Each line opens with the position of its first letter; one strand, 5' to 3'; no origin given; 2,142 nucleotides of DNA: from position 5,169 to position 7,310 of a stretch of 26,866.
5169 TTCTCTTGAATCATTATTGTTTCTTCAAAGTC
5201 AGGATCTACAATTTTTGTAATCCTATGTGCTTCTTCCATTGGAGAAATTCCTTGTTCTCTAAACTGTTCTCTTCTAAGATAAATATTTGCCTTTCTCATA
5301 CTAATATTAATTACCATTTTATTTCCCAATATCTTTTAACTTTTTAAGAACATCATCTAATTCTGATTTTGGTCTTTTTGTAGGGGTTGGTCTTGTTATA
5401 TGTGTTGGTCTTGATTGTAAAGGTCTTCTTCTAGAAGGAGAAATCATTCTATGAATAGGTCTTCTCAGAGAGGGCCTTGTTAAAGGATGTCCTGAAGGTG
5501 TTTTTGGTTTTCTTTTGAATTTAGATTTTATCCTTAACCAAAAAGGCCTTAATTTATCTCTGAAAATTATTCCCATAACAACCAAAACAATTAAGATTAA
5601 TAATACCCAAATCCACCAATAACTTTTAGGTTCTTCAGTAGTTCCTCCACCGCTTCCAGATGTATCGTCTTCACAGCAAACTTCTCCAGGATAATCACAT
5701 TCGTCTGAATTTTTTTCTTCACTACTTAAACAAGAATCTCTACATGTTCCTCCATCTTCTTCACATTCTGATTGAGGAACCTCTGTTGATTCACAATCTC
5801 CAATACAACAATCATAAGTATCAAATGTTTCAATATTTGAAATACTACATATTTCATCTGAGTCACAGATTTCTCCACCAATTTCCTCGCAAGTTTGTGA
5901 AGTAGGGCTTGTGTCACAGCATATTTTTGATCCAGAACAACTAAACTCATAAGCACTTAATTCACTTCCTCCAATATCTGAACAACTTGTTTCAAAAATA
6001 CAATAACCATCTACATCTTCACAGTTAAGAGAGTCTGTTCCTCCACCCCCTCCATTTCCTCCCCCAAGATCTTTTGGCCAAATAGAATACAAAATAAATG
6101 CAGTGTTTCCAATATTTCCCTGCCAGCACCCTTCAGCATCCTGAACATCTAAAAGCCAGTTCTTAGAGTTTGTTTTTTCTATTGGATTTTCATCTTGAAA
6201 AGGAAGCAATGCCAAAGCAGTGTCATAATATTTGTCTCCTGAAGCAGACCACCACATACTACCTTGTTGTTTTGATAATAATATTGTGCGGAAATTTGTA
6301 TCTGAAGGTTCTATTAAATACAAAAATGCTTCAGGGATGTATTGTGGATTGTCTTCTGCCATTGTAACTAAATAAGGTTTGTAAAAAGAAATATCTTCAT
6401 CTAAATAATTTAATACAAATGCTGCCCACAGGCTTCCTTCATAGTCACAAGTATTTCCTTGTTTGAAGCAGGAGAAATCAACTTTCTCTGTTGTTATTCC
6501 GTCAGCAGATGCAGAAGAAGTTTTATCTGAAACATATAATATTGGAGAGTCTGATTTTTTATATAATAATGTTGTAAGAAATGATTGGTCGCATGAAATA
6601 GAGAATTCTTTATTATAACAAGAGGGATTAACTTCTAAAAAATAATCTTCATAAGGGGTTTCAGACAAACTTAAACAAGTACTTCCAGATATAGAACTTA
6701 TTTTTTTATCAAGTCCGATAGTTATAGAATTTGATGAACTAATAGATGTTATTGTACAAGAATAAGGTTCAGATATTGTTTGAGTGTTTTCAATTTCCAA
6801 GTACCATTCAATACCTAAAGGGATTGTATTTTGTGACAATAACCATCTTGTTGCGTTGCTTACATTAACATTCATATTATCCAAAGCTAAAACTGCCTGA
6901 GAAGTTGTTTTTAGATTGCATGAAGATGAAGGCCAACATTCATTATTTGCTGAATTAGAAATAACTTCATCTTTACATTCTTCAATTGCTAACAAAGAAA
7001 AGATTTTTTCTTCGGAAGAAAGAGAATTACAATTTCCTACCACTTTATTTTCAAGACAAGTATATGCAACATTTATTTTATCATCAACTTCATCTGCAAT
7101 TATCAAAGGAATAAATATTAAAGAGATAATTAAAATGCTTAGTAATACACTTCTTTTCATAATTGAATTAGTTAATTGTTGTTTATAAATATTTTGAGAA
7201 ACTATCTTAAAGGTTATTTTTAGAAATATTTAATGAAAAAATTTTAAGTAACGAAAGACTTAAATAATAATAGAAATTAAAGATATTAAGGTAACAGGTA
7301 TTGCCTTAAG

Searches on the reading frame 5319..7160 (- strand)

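Call 9: search_protein_families(library=pfam, proteins=[window:5319-7160:-], max_evalue=0.01)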
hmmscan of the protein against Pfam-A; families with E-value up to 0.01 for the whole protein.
window:5319-7160:- (613 aa): 2 families
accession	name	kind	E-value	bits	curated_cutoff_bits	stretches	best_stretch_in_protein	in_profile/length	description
PF15509.11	DUF4650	-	0.0046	16.7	27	1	35-124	35-120/519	Domain of unknown function (DUF4650)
PF16982.10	Flp1_like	-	0.008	16.1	33.5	0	519-539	14-34/49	Putative Flagellin, Flp1-like, domain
